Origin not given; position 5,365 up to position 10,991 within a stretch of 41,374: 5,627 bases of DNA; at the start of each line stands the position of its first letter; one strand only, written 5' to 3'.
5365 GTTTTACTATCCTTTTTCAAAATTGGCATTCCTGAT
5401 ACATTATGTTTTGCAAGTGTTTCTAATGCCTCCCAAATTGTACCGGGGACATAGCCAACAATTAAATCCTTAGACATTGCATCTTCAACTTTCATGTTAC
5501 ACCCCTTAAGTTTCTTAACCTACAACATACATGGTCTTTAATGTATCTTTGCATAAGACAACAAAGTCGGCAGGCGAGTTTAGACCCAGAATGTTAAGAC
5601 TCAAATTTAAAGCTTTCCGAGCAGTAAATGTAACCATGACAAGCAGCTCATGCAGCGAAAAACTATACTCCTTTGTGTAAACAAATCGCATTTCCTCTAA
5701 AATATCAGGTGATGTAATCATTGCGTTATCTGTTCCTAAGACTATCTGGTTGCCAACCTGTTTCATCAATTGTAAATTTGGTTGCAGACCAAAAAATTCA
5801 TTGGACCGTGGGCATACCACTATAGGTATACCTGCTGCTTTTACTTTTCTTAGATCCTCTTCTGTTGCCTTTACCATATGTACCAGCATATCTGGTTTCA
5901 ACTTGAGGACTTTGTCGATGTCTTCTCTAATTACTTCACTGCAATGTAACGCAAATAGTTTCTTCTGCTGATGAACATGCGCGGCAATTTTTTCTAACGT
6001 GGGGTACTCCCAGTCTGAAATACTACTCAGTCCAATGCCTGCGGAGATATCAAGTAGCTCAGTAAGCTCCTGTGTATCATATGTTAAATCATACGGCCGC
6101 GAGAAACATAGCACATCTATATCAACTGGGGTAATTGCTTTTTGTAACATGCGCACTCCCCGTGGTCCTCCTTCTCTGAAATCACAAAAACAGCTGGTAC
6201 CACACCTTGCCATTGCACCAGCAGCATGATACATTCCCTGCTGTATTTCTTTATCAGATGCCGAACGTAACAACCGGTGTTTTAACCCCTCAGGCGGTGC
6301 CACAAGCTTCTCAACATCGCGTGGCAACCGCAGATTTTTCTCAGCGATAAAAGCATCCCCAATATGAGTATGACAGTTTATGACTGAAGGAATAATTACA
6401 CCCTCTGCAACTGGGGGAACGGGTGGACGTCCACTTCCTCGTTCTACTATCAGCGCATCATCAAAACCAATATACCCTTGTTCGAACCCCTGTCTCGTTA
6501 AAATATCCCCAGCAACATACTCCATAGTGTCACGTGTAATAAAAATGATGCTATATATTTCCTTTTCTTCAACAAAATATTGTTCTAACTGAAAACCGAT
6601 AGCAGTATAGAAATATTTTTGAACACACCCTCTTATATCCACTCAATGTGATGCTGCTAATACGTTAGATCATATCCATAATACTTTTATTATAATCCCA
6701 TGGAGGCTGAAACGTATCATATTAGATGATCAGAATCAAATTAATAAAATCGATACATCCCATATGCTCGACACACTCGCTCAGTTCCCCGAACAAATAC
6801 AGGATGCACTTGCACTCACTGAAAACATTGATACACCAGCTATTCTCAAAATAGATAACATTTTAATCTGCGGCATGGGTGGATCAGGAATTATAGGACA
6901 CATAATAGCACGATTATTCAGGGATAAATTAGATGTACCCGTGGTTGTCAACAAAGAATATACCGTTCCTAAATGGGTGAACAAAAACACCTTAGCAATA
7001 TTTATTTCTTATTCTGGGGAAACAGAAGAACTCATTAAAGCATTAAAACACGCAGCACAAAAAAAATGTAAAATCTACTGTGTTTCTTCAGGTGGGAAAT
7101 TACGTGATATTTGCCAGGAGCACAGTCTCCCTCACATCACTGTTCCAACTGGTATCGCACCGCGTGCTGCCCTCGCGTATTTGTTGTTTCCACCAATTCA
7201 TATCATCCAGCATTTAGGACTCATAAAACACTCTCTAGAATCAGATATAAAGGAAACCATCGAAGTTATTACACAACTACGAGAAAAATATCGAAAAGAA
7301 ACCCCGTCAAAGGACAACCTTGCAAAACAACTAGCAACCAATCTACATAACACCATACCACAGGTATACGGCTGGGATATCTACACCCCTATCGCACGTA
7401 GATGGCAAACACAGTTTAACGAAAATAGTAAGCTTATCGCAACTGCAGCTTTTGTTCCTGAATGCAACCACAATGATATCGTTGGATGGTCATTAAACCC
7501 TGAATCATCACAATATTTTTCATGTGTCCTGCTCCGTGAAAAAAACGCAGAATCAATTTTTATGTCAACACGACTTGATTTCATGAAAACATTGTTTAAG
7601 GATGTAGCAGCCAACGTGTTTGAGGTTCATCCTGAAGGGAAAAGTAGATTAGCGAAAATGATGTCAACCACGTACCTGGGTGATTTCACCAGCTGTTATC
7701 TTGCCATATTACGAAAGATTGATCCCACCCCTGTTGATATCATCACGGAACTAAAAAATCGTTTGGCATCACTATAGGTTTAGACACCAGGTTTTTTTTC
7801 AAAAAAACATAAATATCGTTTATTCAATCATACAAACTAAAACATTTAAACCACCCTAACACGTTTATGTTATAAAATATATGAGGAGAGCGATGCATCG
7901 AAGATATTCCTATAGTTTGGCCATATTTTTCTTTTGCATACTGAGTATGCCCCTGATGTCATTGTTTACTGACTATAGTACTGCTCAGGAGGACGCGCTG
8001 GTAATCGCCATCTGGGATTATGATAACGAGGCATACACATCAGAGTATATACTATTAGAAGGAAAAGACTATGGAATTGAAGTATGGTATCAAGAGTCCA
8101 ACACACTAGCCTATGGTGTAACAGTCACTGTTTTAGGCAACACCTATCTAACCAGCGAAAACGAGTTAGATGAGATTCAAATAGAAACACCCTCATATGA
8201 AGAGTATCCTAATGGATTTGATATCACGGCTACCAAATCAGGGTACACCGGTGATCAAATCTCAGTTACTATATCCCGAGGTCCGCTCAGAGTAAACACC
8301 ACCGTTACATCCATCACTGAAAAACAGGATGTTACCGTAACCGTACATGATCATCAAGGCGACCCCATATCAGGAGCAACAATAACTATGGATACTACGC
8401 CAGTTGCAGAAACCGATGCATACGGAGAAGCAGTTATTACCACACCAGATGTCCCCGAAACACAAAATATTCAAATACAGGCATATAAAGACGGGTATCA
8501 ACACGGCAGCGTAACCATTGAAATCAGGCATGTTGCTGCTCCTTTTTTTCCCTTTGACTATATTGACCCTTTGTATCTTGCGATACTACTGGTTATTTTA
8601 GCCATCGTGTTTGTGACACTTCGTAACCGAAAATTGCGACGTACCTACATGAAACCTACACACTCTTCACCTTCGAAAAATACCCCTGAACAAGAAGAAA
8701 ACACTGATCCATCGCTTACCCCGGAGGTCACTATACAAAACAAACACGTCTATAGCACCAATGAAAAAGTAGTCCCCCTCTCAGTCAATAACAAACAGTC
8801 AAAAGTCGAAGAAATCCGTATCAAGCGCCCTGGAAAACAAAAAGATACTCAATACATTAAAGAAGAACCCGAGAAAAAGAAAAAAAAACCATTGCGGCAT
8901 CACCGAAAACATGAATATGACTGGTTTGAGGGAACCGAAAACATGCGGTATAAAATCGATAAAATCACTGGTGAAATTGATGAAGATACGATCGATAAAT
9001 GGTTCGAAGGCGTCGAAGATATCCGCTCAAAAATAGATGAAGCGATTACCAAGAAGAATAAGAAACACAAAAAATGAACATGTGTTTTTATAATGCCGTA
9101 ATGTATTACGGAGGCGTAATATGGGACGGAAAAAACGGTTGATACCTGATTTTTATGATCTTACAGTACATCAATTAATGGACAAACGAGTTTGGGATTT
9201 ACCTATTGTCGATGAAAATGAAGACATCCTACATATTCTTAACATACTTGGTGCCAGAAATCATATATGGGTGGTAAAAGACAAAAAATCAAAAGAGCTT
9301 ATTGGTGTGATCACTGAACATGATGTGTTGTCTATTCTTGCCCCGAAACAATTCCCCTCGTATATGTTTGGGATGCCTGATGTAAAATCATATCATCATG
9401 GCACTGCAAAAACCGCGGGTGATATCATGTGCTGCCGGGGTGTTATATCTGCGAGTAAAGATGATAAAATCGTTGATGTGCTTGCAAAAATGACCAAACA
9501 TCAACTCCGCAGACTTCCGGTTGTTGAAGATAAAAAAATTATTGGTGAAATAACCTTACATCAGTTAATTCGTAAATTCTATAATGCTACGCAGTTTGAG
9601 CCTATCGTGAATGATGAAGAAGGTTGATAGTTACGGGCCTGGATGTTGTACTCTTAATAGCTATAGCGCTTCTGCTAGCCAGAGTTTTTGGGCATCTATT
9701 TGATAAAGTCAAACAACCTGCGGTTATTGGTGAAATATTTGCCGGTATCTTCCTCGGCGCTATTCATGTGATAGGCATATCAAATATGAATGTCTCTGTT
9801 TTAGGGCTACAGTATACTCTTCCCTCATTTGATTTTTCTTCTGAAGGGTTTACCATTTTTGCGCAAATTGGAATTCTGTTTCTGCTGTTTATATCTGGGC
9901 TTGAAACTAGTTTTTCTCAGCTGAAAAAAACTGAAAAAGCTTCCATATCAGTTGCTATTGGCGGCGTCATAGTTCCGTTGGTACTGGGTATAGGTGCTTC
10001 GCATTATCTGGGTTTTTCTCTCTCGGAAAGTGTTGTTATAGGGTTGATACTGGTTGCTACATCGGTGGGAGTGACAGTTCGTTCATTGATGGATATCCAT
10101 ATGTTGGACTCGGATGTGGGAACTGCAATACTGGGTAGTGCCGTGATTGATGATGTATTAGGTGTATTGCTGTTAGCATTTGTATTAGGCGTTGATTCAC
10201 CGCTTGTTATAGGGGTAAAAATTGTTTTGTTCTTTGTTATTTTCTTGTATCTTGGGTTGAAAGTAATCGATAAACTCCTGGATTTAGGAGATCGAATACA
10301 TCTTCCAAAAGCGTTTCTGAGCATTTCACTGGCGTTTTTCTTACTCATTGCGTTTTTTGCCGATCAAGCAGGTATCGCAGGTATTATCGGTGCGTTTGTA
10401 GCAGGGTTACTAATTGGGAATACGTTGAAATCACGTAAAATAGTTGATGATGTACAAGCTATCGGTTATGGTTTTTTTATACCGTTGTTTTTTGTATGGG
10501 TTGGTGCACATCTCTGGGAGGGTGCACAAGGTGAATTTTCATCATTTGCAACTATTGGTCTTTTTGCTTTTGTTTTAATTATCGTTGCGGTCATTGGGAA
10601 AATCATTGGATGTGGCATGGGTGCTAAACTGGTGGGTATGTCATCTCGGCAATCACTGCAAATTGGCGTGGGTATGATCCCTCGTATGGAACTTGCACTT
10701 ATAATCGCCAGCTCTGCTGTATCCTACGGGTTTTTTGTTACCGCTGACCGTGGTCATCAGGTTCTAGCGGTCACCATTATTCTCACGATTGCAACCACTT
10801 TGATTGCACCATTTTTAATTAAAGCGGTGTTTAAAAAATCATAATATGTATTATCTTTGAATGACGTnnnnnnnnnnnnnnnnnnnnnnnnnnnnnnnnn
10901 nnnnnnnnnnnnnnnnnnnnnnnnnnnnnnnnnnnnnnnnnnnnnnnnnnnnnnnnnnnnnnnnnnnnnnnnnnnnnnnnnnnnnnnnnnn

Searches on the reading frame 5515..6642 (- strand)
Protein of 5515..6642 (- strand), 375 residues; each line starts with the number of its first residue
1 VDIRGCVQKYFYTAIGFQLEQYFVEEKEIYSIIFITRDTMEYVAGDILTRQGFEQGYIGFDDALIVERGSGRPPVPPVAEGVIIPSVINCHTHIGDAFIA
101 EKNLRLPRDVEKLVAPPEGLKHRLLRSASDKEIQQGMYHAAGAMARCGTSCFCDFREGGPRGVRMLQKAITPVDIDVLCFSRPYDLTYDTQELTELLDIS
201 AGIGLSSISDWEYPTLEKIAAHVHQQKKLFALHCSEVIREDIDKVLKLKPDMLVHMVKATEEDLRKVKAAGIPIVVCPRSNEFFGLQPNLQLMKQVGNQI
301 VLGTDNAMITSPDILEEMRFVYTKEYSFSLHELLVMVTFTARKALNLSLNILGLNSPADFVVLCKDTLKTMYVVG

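Call 8: search_protein_families(library=pfam, proteins=[window:5515-6642:-], max_evalue=0.001)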
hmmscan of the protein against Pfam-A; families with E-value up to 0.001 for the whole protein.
window:5515-6642:- (375 aa): 1 family
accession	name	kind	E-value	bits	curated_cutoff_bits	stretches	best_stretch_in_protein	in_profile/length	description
PF01979.26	Amidohydro_1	-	2.1e-18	67.1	25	1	82-363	1-318/345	Amidohydrolase family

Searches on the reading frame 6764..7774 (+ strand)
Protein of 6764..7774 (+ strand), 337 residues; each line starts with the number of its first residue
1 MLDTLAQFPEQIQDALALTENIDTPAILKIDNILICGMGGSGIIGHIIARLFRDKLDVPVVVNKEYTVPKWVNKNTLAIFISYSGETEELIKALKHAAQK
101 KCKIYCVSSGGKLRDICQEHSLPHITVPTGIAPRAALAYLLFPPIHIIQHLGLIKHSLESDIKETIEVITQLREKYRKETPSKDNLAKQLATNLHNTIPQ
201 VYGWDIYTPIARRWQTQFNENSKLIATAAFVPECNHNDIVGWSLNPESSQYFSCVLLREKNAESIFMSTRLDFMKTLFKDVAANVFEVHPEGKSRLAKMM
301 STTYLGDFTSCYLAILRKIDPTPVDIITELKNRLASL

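Call 8: search_protein_families(library=pfam, proteins=[window:6764-7774:+], max_evalue=0.001)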
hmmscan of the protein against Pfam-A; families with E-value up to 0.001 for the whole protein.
window:6764-7774:+ (337 aa): 2 families
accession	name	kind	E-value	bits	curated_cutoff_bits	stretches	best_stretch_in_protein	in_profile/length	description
PF10432.14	bact-PGI_C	-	2.6e-50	170.7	24.5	1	184-334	2-151/151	Bacterial phospho-glucose isomerase C-terminal SIS domain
PF01380.27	SIS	-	1.7e-11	44.5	25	1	28-108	3-87/131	SIS domain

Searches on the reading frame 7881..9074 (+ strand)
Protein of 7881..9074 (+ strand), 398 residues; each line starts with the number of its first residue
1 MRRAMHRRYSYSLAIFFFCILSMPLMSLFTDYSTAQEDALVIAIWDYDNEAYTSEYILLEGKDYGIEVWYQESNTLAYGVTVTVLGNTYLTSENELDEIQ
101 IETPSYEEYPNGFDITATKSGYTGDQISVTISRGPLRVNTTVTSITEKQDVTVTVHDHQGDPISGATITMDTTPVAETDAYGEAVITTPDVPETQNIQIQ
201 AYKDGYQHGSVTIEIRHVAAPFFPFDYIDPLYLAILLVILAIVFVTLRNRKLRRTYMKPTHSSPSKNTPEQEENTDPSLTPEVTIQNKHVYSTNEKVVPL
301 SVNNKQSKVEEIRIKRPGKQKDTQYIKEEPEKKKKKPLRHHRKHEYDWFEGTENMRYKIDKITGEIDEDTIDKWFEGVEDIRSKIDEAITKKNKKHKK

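Call 8: search_protein_families(library=pfam, proteins=[window:7881-9074:+], max_evalue=0.001)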
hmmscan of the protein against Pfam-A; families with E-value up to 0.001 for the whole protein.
window:7881-9074:+ (398 aa): 1 family
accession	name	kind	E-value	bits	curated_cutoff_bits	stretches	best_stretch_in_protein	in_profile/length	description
PF13620.12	CarboxypepD_reg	-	4.4e-05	24.2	32.3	1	151-214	2-68/82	Carboxypeptidase regulatory-like domain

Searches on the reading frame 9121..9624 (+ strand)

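Call 8: search_protein_families(library=pfam, proteins=[window:9121-9624:+], max_evalue=0.001)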
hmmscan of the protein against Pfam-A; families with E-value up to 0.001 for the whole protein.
window:9121-9624:+ (168 aa): 1 family
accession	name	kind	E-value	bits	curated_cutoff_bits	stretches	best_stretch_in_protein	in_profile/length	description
PF00571.33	CBS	-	4.2e-19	69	24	2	100-153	2-55/57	CBS domain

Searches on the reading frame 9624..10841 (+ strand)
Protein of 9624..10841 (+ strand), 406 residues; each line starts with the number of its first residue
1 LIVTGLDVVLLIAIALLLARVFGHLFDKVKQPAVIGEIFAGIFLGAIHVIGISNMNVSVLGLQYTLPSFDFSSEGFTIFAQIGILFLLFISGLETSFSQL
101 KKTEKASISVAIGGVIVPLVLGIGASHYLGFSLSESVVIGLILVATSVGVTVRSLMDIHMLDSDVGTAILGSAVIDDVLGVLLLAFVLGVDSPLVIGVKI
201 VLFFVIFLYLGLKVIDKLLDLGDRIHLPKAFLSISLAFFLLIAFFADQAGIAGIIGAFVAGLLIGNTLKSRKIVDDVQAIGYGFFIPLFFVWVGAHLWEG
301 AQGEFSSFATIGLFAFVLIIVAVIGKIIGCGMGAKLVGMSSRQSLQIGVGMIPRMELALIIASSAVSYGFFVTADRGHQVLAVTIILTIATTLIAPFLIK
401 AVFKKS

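Call 8: search_protein_families(library=pfam, proteins=[window:9624-10841:+], max_evalue=0.001)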
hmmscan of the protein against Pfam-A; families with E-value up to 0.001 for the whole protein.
window:9624-10841:+ (406 aa): 1 family
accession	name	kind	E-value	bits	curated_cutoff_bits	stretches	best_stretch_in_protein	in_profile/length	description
PF00999.27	Na_H_Exchanger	-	2.7e-55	188.2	26.2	1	16-405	4-375/375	Sodium/hydrogen exchanger, transmembrane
